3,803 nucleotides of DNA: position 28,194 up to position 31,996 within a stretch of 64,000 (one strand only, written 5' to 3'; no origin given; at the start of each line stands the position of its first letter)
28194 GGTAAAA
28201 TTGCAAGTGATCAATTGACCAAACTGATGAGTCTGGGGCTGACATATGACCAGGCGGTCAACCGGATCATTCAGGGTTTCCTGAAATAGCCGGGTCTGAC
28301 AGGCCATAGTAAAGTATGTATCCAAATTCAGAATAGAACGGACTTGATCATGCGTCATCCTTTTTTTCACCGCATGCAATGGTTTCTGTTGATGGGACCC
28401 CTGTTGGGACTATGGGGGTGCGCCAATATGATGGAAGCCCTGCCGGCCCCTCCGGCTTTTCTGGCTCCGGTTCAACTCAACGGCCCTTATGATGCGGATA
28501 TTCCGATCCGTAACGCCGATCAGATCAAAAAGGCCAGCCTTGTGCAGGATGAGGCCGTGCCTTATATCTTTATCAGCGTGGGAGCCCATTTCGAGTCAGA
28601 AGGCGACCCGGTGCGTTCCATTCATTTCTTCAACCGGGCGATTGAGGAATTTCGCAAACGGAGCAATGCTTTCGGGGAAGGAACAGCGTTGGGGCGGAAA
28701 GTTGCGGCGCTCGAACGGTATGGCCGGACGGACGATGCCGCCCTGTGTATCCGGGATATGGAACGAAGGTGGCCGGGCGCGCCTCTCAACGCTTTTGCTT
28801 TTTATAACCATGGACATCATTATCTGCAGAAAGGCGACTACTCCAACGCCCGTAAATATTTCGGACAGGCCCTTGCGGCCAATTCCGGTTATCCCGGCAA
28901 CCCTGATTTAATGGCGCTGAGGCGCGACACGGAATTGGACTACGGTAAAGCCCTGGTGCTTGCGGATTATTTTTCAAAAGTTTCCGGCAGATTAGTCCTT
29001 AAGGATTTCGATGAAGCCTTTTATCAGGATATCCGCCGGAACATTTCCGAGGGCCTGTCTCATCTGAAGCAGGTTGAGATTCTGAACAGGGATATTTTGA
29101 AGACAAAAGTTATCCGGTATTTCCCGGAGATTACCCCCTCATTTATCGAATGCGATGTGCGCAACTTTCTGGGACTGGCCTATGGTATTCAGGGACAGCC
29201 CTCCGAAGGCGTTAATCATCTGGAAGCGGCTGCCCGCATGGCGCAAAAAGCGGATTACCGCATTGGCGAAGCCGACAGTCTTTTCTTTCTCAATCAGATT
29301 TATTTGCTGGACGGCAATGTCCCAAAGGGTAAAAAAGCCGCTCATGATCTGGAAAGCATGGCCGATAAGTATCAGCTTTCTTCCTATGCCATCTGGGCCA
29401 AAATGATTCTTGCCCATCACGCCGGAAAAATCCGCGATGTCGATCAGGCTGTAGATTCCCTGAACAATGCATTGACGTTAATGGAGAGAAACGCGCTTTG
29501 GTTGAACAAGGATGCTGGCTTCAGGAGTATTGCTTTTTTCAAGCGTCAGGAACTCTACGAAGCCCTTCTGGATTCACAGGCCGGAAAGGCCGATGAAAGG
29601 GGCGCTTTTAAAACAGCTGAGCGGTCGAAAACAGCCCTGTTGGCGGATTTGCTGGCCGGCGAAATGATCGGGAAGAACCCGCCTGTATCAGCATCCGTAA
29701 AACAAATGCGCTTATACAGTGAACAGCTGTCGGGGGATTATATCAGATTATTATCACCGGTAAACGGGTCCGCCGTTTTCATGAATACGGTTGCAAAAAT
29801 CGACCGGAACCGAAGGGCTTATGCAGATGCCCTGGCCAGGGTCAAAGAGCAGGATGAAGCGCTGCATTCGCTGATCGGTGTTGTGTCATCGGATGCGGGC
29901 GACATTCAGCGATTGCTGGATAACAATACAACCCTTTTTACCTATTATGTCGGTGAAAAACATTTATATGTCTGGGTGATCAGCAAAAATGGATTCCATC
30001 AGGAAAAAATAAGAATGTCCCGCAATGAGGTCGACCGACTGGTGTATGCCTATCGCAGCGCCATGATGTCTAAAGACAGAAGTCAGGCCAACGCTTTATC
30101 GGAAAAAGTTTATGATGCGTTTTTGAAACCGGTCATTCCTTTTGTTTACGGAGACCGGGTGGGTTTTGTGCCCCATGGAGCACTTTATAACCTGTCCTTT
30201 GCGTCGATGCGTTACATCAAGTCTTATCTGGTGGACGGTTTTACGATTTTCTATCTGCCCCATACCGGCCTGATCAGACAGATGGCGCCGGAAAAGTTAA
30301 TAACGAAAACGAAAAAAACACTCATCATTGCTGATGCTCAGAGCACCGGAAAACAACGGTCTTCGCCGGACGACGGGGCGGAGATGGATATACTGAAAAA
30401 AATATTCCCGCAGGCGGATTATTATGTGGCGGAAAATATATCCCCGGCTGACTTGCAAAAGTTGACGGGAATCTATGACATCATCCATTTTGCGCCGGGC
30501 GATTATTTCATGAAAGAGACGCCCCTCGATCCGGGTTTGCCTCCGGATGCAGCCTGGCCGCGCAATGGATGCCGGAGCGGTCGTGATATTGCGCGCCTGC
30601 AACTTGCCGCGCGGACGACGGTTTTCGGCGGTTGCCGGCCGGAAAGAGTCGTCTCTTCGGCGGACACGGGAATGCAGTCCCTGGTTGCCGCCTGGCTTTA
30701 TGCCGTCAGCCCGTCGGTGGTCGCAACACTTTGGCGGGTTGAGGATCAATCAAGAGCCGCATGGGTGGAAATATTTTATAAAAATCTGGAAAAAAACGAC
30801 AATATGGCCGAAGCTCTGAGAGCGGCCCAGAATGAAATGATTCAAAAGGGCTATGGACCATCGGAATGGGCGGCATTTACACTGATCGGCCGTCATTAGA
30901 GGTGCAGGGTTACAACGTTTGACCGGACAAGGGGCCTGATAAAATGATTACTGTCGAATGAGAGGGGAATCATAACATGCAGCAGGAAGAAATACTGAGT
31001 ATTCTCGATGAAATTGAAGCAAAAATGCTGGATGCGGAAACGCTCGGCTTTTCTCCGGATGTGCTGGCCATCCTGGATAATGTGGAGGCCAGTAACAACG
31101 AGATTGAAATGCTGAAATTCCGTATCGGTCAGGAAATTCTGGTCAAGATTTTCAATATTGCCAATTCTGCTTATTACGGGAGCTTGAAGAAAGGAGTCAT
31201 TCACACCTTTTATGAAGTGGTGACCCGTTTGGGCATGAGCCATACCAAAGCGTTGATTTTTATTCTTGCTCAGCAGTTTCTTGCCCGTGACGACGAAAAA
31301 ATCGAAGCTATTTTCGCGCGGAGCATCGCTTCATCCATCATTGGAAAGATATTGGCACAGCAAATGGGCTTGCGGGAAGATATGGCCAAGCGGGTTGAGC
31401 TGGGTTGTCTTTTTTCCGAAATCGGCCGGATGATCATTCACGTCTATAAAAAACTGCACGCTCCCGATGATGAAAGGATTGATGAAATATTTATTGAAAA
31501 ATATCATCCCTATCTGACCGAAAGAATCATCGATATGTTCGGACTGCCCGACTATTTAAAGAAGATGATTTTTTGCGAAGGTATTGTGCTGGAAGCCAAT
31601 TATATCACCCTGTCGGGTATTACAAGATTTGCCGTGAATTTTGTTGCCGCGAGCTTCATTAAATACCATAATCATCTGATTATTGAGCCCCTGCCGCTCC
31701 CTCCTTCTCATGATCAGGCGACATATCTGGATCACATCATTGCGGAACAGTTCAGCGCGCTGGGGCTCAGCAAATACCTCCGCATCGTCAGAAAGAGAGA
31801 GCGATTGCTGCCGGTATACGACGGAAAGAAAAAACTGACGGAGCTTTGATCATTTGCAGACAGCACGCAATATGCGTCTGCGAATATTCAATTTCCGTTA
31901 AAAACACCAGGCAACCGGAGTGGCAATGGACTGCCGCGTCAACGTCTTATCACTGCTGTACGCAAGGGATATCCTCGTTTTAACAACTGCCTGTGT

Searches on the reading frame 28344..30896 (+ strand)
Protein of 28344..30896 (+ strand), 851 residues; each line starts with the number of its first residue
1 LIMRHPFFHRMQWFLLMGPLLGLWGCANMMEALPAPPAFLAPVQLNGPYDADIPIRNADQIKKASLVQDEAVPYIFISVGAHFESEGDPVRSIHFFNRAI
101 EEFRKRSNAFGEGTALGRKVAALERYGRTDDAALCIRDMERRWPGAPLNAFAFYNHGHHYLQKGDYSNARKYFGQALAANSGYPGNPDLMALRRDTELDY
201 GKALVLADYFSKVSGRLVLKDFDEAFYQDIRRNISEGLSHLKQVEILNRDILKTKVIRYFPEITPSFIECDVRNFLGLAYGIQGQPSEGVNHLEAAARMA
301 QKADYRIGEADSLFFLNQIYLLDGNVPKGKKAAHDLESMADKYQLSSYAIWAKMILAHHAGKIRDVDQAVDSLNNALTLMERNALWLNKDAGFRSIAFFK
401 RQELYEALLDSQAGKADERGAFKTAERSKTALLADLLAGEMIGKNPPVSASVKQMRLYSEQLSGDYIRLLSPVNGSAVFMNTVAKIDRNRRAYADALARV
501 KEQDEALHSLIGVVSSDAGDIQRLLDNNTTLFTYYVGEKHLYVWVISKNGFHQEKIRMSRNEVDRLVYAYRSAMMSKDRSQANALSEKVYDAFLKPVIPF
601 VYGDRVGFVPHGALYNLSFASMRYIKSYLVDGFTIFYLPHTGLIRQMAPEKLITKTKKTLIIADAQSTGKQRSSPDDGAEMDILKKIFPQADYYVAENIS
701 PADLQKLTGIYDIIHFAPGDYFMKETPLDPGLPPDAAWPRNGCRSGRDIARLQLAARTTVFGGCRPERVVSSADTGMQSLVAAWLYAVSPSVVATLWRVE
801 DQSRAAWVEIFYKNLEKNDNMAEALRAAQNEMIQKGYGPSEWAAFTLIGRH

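Call 36: search_protein_families(library=pfam, proteins=[window:28344-30896:+], max_evalue=0.001)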
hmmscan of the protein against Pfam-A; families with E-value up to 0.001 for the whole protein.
window:28344-30896:+ (851 aa): 7 families
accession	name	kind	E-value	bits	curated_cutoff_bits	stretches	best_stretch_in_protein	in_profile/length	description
PF12770.12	CHAT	-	8.6e-30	104.6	24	1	585-850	3-289/289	CHAT domain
PF13424.12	TPR_12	-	4.8e-09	36.7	30.1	0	152-185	5-38/77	Tetratricopeptide repeat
PF00515.34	TPR_1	-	7e-08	32.4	27.8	0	150-181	1-32/34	Tetratricopeptide repeat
PF13181.12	TPR_8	-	6.8e-06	26.3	25.7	0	152-180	3-31/34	Tetratricopeptide repeat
PF13428.12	TPR_14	-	1.9e-05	25.3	23.5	0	158-189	9-37/44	Tetratricopeptide repeat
PF07719.23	TPR_2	-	2.4e-05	24.5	27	0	151-180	2-31/34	Tetratricopeptide repeat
PF13432.12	TPR_16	-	0.00034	21.4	32.7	0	154-188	1-32/65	Tetratricopeptide repeat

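Call 76: search_protein_families(library=padloc, proteins=[window:28344-30896:+], max_evalue=0.01)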
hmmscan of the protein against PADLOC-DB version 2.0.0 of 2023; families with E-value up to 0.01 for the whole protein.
window:28344-30896:+ (851 aa): 0 families

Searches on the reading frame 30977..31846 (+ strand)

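Call 36: search_protein_families(library=pfam, proteins=[window:30977-31846:+], max_evalue=0.001)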
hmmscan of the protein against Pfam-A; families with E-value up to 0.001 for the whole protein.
window:30977-31846:+ (290 aa): 1 family
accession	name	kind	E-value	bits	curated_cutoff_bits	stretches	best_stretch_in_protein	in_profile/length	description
PF08668.18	HDOD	-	4.5e-10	39.8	22.9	1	52-157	33-138/196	HDOD domain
